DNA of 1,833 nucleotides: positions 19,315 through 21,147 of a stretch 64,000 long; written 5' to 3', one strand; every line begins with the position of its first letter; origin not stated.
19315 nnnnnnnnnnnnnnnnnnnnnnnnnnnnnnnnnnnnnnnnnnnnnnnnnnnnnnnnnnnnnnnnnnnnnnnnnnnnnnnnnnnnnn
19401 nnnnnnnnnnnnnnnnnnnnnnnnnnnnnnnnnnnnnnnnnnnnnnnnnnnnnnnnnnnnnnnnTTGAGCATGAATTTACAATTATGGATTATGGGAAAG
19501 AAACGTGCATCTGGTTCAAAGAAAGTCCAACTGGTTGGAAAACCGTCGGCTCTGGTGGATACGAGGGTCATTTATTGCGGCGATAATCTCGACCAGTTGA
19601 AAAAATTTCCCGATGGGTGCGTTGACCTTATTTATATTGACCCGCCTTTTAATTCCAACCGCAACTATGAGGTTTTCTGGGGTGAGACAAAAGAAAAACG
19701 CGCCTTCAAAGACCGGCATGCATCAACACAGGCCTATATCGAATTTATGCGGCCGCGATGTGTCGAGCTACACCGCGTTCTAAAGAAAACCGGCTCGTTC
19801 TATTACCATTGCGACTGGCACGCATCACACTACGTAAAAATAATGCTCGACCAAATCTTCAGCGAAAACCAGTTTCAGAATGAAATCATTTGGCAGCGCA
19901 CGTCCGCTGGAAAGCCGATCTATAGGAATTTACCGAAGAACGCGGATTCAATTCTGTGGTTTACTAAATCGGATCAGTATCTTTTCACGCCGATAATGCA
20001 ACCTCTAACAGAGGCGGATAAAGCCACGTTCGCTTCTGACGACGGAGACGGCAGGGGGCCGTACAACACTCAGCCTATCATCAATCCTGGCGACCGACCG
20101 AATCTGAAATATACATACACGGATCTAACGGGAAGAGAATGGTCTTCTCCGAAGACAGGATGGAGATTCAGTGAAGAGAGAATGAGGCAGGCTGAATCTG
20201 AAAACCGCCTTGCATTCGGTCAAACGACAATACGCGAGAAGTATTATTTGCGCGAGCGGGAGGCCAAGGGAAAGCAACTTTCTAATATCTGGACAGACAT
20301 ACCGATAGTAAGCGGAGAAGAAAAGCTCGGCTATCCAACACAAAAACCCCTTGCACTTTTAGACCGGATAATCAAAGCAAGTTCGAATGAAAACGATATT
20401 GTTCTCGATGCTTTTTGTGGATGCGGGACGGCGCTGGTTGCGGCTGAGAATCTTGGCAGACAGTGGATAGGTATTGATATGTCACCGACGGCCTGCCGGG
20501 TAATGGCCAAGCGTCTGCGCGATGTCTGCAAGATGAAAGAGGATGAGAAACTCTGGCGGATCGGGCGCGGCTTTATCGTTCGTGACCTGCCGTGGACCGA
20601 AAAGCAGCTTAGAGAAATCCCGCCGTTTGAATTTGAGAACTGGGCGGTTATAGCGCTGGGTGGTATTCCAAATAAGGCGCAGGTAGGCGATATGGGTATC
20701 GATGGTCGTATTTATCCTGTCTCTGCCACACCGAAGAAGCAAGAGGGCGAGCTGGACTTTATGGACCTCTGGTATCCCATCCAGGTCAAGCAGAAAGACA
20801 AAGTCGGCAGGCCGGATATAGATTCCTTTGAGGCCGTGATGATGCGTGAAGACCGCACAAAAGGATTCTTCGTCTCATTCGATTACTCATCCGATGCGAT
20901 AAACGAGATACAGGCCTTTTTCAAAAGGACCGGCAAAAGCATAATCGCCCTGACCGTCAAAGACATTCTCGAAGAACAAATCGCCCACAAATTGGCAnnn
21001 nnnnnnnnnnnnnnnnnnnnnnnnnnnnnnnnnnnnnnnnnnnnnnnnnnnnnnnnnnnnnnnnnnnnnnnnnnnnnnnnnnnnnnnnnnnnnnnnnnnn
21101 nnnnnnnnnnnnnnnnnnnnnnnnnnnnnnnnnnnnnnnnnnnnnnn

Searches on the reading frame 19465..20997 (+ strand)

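Call 3: search_protein_families(library=pfam, proteins=[window:19465-20997:+], max_evalue=1)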
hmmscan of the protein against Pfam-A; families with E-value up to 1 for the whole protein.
window:19465-20997:+ (511 aa): 11 families
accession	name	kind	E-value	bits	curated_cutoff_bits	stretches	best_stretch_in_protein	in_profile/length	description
PF01555.25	N6_N4_Mtase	-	1.6e-52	179.1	26.7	1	53-347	1-219/221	DNA methylase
PF13847.12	Methyltransf_31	-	5.4e-06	26.6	27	1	308-352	2-49/145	Methyltransferase domain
PF03602.21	Cons_hypoth95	-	5.6e-05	23.3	24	1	37-83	96-144/182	Conserved hypothetical protein 95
PF04471.18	Mrr_cat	-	8e-05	23.2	21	1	405-484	29-99/115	Restriction endonuclease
PF13649.12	Methyltransf_25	-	0.00052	21.1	27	1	313-352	1-42/97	Methyltransferase domain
PF08241.18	Methyltransf_11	-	0.006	17.6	21.2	0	318-353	5-40/95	Methyltransferase domain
PF02086.21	MethyltransfD12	-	0.014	15.6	22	1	26-73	151-199/253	D12 class N6 adenine-specific DNA methyltransferase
PF09445.16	Methyltransf_15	-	0.021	14.8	22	1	312-349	3-40/165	RNA cap guanine-N2 methyltransferase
PF02475.24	TRM5-TYW2_MTfase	-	0.028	14.8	28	1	303-350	30-79/164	TRM5/TYW2 methyltransferase domain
PF06325.19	PrmA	-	0.16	11.9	22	1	292-348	148-201/296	Ribosomal protein L11 methyltransferase (PrmA)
PF08242.18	Methyltransf_12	-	0.18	13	30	0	315-356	2-45/98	Methyltransferase domain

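Call 4: search_protein_families(library=padloc, proteins=[window:19465-20997:+], max_evalue=1)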
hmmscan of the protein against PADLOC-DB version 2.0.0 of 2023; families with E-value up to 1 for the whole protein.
window:19465-20997:+ (511 aa): 81 families (the best 25 are shown)
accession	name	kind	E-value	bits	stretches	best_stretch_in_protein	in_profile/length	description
PDLC03339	MTase_II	-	4.7e-62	208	2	35-179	5-147/399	Type II methyltransferase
PDLC03354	MTase_II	-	3.9e-57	192.1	1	39-353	66-384/425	Type II methyltransferase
PDLC03300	MTase_II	-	6.5e-53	177.7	2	35-173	13-168/302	Type II methyltransferase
PDLC03371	MTase_II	-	3e-47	159.3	2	245-354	148-255/260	Type II methyltransferase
PDLC03638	MTase_III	-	2e-45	153.4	1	51-355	401-681/816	Type III methyltransferase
PDLC03644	MTase_III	-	3.7e-44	149.4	1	35-358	40-400/542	Type III methyltransferase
PDLC03299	MTase_II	-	5.9e-40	135.6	2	267-360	172-266/296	Type II methyltransferase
PDLC03633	MTase_III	-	3.9e-38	129.5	2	263-376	269-376/616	Type III methyltransferase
PDLC03635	MTase_III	-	5.2e-34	116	2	35-184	220-364/708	Type III methyltransferase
PDLC03216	MTase_II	-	1.2e-33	114.6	2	268-361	166-265/364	Type II methyltransferase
PDLC03636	MTase_III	-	7.7e-32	108.8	2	33-206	47-210/575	Type III methyltransferase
PDLC03738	oMTase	-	2.2e-31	106.9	2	279-360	186-274/376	orphan methyltransferase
PDLC03265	MTase_II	-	6.8e-29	99.3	2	35-176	26-156/333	Type II methyltransferase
PDLC03634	MTase_III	-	7e-29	99.2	1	37-323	98-422/621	Type III methyltransferase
PDLC03320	MTase_II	-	1.9e-27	94.2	2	285-358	208-281/289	Type II methyltransferase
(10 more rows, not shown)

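Call 5: search_protein_families(library=ncbifam, proteins=[window:19465-20997:+], max_evalue=1)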
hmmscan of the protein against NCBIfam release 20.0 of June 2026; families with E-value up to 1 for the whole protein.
window:19465-20997:+ (511 aa): 15 families
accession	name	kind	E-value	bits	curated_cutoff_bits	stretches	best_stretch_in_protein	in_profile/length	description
NF050803.1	DnaMtaseCcrMCaul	equivalog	2.2e-31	109.1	830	2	271-361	161-257/350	adenine-specific DNA-methyltransferase CcrM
NF008572.0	PRK11524.1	equivalog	1.6e-30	106.2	292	2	285-361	190-266/294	adenine-specific DNA-methyltransferase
NF010253.0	PRK13699.1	subfamily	3.7e-16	59.5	244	2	290-356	144-210/226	DNA methyltransferase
NF040539.1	AST_met_ArsM_2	exception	3.7e-05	23.7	240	1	306-382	53-129/262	putative arsinothricin biosynthesis methyltransferase ArsM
TIGR01177.1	TIGR01177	hypoth_equivalog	0.0016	17.8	316.55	1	308-340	181-213/330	TIGR01177 family methyltransferase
NF043040.1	corrin_prot_MT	hypoth_equivalog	0.0028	17.1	180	1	299-353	31-85/216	corrinoid protein-associated methyltransferase CpaM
NF042963.1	DUF1156_antiphage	equivalog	0.0085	14.2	1000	1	227-346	105-220/960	anti-phage-associated DUF1156 domain-containing protein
NF047732.1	tRNAMtaseTrm5bMeth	equivalog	0.011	14.8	500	1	303-351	192-239/337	tRNA (guanine(37)-N1)-methyltransferase Trm5b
TIGR00095.1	TIGR00095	equivalog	0.031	13.9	117.5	1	50-70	122-142/194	16S rRNA (guanine(966)-N(2))-methyltransferase RsmD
NF045667.1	MTase_DVU1556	equivalog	0.048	13.1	155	1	298-350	10-64/213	DVU_1556 family methyltransferase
NF011529.0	PRK14968.1-3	equivalog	0.054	12.9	162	1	291-349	19-74/198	putative methyltransferase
TIGR03534.1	RF_mod_PrmC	equivalog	0.062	12.7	199.1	0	301-349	79-130/253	peptide chain release factor N(5)-glutamine methyltransferase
TIGR00571.1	dam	subfamily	0.12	12.1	114.85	1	25-102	148-222/267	Dam family site-specific DNA-(adenine-N6)-methyltransferase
NF041820.1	daptide_MTase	equivalog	0.12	11.8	175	1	301-353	28-80/243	daptide-type RiPP biosynthesis methyltransferase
NF011527.0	PRK14968.1-1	equivalog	0.14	11.9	242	1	297-350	22-76/192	putative methyltransferase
